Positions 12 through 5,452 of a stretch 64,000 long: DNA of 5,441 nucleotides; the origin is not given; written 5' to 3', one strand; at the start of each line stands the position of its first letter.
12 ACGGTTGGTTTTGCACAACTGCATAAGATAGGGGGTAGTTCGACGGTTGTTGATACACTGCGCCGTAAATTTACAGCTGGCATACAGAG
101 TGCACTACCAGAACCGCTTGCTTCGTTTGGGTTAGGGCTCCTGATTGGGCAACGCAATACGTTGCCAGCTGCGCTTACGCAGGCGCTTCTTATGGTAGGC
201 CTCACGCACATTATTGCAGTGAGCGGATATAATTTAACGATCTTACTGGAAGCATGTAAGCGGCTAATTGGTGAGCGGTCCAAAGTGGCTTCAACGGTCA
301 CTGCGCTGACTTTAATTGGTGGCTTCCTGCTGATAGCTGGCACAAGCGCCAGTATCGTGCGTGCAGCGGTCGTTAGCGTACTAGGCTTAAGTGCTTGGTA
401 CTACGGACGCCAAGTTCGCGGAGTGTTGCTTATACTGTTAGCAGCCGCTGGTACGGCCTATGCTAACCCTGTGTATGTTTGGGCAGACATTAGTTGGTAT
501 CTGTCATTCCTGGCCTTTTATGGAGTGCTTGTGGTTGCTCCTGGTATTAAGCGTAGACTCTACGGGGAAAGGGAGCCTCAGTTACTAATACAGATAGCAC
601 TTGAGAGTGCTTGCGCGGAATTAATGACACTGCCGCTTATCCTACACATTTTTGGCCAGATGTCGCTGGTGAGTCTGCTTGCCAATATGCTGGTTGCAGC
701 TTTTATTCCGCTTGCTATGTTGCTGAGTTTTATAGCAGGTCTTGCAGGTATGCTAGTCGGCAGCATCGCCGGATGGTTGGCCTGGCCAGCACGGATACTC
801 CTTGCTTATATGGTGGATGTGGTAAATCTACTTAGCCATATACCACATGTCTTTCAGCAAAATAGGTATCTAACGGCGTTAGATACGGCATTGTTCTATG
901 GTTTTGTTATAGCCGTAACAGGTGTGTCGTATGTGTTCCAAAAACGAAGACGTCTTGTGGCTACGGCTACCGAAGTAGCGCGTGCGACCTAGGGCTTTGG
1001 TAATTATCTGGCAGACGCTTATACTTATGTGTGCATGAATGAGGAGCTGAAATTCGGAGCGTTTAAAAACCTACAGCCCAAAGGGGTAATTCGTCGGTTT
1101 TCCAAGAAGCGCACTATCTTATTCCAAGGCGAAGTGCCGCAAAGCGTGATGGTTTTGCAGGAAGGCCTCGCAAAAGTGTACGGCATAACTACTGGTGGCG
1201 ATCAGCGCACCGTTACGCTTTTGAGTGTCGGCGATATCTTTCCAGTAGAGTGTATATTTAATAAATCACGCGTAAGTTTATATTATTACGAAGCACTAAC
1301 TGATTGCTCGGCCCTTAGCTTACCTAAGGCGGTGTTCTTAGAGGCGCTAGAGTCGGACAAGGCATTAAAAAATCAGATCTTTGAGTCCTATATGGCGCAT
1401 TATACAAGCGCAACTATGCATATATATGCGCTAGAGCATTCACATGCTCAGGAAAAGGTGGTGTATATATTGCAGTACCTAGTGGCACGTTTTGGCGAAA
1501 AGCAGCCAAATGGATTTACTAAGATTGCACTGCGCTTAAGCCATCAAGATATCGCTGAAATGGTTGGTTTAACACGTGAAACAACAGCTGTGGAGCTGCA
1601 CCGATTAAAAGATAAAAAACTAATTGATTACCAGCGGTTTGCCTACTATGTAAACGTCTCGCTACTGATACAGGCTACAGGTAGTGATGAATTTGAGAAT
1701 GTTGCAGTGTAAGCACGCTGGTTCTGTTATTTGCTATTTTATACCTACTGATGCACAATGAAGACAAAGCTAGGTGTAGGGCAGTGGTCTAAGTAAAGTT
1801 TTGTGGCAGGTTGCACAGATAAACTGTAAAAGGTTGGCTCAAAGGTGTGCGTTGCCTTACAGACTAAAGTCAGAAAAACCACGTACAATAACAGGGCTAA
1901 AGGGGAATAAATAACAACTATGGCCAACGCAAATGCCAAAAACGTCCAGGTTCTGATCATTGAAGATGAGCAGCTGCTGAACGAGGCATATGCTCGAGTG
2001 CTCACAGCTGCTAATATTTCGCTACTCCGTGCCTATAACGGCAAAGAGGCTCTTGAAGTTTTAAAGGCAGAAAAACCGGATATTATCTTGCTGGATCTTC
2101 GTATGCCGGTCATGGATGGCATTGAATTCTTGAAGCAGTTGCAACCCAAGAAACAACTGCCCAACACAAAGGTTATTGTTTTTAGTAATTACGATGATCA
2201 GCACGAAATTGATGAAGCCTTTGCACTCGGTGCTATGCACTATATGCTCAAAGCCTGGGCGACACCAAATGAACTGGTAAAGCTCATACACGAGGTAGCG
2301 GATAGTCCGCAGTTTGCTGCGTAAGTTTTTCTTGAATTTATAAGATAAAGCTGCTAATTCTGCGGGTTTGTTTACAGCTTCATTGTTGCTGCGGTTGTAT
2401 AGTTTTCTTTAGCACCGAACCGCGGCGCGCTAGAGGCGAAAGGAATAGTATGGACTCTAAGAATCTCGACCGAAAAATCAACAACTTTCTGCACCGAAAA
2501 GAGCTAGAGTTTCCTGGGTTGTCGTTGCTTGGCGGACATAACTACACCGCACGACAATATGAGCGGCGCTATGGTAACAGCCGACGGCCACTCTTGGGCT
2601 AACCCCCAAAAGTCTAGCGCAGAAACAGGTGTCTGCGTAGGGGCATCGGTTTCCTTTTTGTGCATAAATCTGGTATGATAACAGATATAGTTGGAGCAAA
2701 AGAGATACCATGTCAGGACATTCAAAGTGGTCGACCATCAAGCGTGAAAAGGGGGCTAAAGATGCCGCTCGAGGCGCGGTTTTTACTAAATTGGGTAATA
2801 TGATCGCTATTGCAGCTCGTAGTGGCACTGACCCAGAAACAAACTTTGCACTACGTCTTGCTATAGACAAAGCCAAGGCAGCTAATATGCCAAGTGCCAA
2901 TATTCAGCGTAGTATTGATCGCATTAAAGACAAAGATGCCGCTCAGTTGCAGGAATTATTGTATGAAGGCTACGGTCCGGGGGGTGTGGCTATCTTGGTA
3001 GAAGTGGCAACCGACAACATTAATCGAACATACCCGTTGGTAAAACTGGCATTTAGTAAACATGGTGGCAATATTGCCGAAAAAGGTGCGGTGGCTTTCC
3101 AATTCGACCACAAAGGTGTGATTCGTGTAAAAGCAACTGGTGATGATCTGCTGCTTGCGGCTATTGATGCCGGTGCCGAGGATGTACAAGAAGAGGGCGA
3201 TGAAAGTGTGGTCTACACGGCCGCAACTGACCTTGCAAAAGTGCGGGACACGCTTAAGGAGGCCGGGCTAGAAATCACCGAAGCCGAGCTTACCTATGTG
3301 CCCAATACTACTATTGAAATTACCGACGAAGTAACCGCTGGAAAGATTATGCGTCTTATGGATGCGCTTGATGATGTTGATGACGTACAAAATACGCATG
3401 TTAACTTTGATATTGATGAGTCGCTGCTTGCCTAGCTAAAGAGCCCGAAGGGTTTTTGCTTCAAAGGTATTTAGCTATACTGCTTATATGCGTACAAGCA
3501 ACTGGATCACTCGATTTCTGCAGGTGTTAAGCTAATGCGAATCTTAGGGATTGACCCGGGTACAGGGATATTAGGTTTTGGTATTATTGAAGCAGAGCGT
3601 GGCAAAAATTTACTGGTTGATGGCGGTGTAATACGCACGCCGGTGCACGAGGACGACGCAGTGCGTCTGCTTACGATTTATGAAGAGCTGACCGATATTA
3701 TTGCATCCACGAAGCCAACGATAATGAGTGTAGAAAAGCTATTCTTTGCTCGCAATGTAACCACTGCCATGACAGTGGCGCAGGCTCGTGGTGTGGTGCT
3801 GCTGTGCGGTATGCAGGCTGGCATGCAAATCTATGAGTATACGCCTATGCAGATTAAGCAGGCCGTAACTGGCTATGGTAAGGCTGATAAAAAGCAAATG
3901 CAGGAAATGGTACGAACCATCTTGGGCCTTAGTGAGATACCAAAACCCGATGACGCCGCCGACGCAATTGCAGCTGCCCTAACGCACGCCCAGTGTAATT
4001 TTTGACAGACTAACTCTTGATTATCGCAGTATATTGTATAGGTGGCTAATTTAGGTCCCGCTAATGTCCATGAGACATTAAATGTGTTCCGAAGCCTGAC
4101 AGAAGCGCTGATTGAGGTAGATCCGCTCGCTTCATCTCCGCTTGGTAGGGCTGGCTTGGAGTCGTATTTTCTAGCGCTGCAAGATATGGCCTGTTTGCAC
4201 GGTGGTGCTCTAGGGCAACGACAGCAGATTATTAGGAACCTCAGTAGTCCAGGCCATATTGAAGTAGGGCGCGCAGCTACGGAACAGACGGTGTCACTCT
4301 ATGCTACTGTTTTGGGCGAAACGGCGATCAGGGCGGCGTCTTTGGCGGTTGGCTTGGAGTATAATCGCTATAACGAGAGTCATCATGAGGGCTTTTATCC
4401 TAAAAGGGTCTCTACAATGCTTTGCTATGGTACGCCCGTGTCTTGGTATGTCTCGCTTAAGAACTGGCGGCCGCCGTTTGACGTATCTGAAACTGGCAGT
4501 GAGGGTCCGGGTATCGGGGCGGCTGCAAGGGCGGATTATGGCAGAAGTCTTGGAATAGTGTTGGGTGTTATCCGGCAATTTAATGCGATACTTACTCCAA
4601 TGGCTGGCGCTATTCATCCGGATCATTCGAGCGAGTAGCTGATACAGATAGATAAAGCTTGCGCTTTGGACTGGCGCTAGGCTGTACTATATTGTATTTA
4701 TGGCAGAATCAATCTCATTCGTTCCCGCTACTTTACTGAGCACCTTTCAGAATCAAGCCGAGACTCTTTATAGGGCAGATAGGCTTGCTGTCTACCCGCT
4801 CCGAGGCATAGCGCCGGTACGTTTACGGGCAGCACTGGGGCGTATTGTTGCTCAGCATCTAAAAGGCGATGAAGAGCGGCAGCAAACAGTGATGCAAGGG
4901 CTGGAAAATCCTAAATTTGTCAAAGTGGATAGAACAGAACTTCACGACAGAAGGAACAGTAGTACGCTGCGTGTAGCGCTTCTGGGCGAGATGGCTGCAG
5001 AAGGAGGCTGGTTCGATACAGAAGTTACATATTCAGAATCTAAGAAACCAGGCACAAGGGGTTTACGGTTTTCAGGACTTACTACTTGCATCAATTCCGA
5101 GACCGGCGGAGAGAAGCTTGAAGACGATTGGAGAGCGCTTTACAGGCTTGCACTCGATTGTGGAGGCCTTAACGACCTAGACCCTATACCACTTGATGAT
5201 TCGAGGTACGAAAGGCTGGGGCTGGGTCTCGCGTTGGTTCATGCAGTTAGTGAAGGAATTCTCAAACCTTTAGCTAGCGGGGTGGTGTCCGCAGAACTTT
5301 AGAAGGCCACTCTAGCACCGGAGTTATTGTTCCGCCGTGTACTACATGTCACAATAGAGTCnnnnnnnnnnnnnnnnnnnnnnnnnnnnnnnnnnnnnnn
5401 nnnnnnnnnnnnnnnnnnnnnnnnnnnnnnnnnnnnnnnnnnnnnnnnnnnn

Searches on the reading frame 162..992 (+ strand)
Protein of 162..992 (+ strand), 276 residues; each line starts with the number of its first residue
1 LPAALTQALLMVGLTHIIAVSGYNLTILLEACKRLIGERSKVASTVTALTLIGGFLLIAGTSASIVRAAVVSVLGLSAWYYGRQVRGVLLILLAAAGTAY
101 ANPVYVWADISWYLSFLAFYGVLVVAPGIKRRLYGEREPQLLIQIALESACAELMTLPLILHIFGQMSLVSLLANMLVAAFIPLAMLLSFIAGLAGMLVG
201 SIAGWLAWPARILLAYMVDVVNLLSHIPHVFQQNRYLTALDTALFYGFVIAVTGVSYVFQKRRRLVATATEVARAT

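Call 10: search_protein_families(library=pfam, proteins=[window:162-992:+], max_evalue=0.001)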
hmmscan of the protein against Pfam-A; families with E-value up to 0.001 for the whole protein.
window:162-992:+ (276 aa): 1 family
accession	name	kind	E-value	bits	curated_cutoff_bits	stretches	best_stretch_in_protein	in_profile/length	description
PF03772.21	Competence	-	1.6e-31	110.1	23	1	2-252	10-263/270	Competence protein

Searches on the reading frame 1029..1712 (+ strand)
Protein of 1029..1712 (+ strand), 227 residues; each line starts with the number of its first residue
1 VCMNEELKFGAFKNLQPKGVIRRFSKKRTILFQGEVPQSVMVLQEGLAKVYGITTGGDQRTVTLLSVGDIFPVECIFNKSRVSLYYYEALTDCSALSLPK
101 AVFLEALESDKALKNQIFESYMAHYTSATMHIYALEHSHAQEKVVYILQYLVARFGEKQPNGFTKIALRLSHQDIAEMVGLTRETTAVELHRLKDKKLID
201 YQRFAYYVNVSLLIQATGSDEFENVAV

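Call 10: search_protein_families(library=pfam, proteins=[window:1029-1712:+], max_evalue=0.001)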
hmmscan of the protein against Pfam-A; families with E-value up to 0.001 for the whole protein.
window:1029-1712:+ (227 aa): 3 families
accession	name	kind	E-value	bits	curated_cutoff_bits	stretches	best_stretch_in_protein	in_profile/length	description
PF00027.35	cNMP_binding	-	4.6e-14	52.6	27.5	1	22-110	2-89/89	Cyclic nucleotide-binding domain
PF13545.12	HTH_Crp_2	-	9.3e-12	45.2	27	1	148-202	7-56/70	Crp-like helix-turn-helix domain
PF00325.26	Crp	-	9.1e-08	32.1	21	1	168-199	1-32/32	Bacterial regulatory proteins, crp family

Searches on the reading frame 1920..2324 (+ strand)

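Call 10: search_protein_families(library=pfam, proteins=[window:1920-2324:+], max_evalue=0.001)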
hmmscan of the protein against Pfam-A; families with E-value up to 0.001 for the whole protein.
window:1920-2324:+ (134 aa): 2 families
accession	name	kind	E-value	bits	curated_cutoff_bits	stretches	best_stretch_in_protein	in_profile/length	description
PF00072.30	Response_reg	-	1.5e-26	93.1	30.2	1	11-123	1-110/111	Response regulator receiver domain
PF23198.2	PDE8A_N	-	0.00025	21.4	29.6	1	5-102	6-105/147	PDE8A-like, N-terminal domain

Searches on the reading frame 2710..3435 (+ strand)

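Call 10: search_protein_families(library=pfam, proteins=[window:2710-3435:+], max_evalue=0.001)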
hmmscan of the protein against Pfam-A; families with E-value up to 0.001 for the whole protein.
window:2710-3435:+ (241 aa): 2 families
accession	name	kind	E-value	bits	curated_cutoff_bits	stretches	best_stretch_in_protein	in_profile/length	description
PF01709.26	Transcrip_reg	-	1.7e-54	184.3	27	1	81-233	2-160/160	TACO1/YebC second and third domain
PF20772.2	TACO1_YebC_N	-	7.7e-27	94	36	1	5-74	1-72/73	TACO1/YebC protein N-terminal domain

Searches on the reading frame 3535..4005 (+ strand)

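Call 10: search_protein_families(library=pfam, proteins=[window:3535-4005:+], max_evalue=0.001)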
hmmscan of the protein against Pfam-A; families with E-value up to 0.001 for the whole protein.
window:3535-4005:+ (156 aa): 1 family
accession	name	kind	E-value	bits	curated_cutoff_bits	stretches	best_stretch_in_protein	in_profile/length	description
PF02075.23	RuvC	-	1.1e-49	168.6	22.2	1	3-151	1-148/148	Crossover junction endodeoxyribonuclease RuvC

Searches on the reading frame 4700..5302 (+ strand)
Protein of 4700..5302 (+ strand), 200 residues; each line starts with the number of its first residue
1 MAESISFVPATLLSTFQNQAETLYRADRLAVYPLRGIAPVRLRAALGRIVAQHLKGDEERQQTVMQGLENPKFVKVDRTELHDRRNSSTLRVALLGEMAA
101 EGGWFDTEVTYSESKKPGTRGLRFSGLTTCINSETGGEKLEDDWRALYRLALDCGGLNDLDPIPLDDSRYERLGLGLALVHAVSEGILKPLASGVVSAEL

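Call 10: search_protein_families(library=pfam, proteins=[window:4700-5302:+], max_evalue=0.001)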
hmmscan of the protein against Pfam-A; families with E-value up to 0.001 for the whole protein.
window:4700-5302:+ (200 aa): 0 families

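Call 15: search_protein_families(library=pfam, proteins=[window:4700-5302:+], max_evalue=10)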
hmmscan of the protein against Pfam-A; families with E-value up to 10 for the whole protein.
window:4700-5302:+ (200 aa): 1 family
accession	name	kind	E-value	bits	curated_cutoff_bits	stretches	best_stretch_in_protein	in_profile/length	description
PF22353.1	PF1197-like_C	-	0.092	13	27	1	90-109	10-29/50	NAD(P)H:rubredoxin oxidoreductase, C-terminal domain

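Call 57: find_homologous_proteins(query=window:4700-5302:+, max_evalue=0.001)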
Query window:4700-5302:+ (200 aa): 1 proteins with E <= 0.001 among 2288 candidates.
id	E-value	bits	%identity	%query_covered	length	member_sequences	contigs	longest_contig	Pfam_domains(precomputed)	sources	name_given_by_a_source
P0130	3.8e-126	436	100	100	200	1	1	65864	-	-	-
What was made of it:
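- Tried and rejected: They have no Pfam hit even at E 10 (call 15) and no homologs beyond the window's own contig (call 57).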

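Call 76: predict_structure(alignment_id=A4)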
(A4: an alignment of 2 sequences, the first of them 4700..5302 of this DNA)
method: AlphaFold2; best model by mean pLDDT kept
length: 200 residues; sequences in the alignment: 2
mean_pLDDT: 42.1   pTM: 0.33
mean pLDDT of the five models: 42.1, 39.4, 37.1, 33.1, 31.2
residues with pLDDT >= 90: 0; 70-90: 0; 50-70: 37; < 50: 163
segments of 3 or more residues with pLDDT < 50: 1-16, 21-41, 70-177, 186-188, 190-200
pLDDT, mean of each block of 10 residues (from residue 1): 32 47 43 40 52 57 56 43 41 42 41 37 37 31 40 37 36 47 51 33
secondary structure, 60 per line:
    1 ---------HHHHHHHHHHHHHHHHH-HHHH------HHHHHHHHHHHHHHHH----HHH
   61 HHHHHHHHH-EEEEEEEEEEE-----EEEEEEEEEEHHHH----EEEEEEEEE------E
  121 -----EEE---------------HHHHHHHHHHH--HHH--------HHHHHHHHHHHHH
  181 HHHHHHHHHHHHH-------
elements in order: H10-26 H28-31 H38-53 H58-69 E71-81 E87-96 H97-100 E105-113 E126-128 H144-154 H168-193
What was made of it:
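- Tried and rejected: The AlphaFold model has pLDDT 42 and is unusable (call 76).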

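Call 78: search_protein_families(library=padloc, proteins=[window:4700-5302:+], max_evalue=0.01)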
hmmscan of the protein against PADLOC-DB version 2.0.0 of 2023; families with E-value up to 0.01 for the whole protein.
window:4700-5302:+ (200 aa): 0 families
